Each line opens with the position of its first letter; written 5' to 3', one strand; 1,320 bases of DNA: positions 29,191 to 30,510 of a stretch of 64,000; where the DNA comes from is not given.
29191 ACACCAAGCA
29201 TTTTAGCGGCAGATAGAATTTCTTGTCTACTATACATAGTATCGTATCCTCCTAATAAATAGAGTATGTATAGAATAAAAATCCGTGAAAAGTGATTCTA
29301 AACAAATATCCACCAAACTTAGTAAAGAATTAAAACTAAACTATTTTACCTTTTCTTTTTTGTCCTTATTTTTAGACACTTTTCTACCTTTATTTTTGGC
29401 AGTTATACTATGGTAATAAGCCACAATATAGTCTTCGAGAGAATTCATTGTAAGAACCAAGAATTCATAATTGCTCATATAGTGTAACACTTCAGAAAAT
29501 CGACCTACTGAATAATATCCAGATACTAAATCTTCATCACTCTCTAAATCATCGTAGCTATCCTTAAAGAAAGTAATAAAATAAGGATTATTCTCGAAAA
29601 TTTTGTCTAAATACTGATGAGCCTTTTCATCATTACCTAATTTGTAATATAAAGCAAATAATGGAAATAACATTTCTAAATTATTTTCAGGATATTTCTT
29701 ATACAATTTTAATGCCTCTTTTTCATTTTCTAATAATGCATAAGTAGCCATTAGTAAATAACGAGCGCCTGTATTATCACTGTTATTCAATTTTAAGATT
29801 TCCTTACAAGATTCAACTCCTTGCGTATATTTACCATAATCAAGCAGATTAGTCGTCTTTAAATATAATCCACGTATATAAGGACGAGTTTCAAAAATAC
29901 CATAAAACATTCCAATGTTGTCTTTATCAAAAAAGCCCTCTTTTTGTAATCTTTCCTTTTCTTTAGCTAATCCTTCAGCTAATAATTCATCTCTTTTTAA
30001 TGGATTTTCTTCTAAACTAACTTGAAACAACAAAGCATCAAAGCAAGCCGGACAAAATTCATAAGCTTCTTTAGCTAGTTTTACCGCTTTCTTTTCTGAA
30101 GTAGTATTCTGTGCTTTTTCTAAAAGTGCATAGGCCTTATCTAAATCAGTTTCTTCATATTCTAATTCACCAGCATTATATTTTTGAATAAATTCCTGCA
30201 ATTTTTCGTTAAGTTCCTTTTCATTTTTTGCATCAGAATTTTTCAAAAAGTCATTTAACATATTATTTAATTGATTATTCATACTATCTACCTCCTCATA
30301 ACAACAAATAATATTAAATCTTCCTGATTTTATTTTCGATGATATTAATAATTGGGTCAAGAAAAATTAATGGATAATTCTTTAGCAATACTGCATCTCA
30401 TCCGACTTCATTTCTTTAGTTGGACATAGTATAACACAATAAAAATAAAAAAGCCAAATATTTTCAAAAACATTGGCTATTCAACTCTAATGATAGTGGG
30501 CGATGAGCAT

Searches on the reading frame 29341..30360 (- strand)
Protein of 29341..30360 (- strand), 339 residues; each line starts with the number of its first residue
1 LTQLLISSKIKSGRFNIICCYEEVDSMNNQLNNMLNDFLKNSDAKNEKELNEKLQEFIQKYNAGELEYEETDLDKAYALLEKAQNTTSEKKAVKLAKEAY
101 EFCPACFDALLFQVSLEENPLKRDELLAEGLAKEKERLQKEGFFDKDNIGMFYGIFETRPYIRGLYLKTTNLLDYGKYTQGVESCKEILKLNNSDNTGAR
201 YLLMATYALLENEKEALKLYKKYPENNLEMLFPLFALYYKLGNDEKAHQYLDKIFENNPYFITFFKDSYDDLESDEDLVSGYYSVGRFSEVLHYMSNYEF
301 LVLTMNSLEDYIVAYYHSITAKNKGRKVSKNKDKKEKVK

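Call 3: search_protein_families(library=pfam, proteins=[window:29341-30360:-], max_evalue=0.01)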
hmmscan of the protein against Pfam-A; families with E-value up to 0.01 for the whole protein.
window:29341-30360:- (339 aa): 3 families
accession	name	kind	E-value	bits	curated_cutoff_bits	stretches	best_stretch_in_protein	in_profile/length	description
PF14559.12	TPR_19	-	4.1e-07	30.7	25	1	172-227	1-55/68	Tetratricopeptide repeat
PF13428.12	TPR_14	-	0.0003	21.6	23.5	0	234-260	7-33/44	Tetratricopeptide repeat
PF11536.14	DUF3226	-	0.0018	18.6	27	1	28-77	116-165/208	Protein of unknown function (DUF3226)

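Call 4: search_protein_families(library=padloc, proteins=[window:29341-30360:-], max_evalue=0.01)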
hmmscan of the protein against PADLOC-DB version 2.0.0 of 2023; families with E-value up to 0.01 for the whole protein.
window:29341-30360:- (339 aa): 0 families

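Call 91: search_protein_families(library=phrogs, proteins=[window:29341-30357:-], max_evalue=0.001)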
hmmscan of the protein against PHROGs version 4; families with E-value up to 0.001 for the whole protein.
window:29341-30357:- (338 aa): 0 families
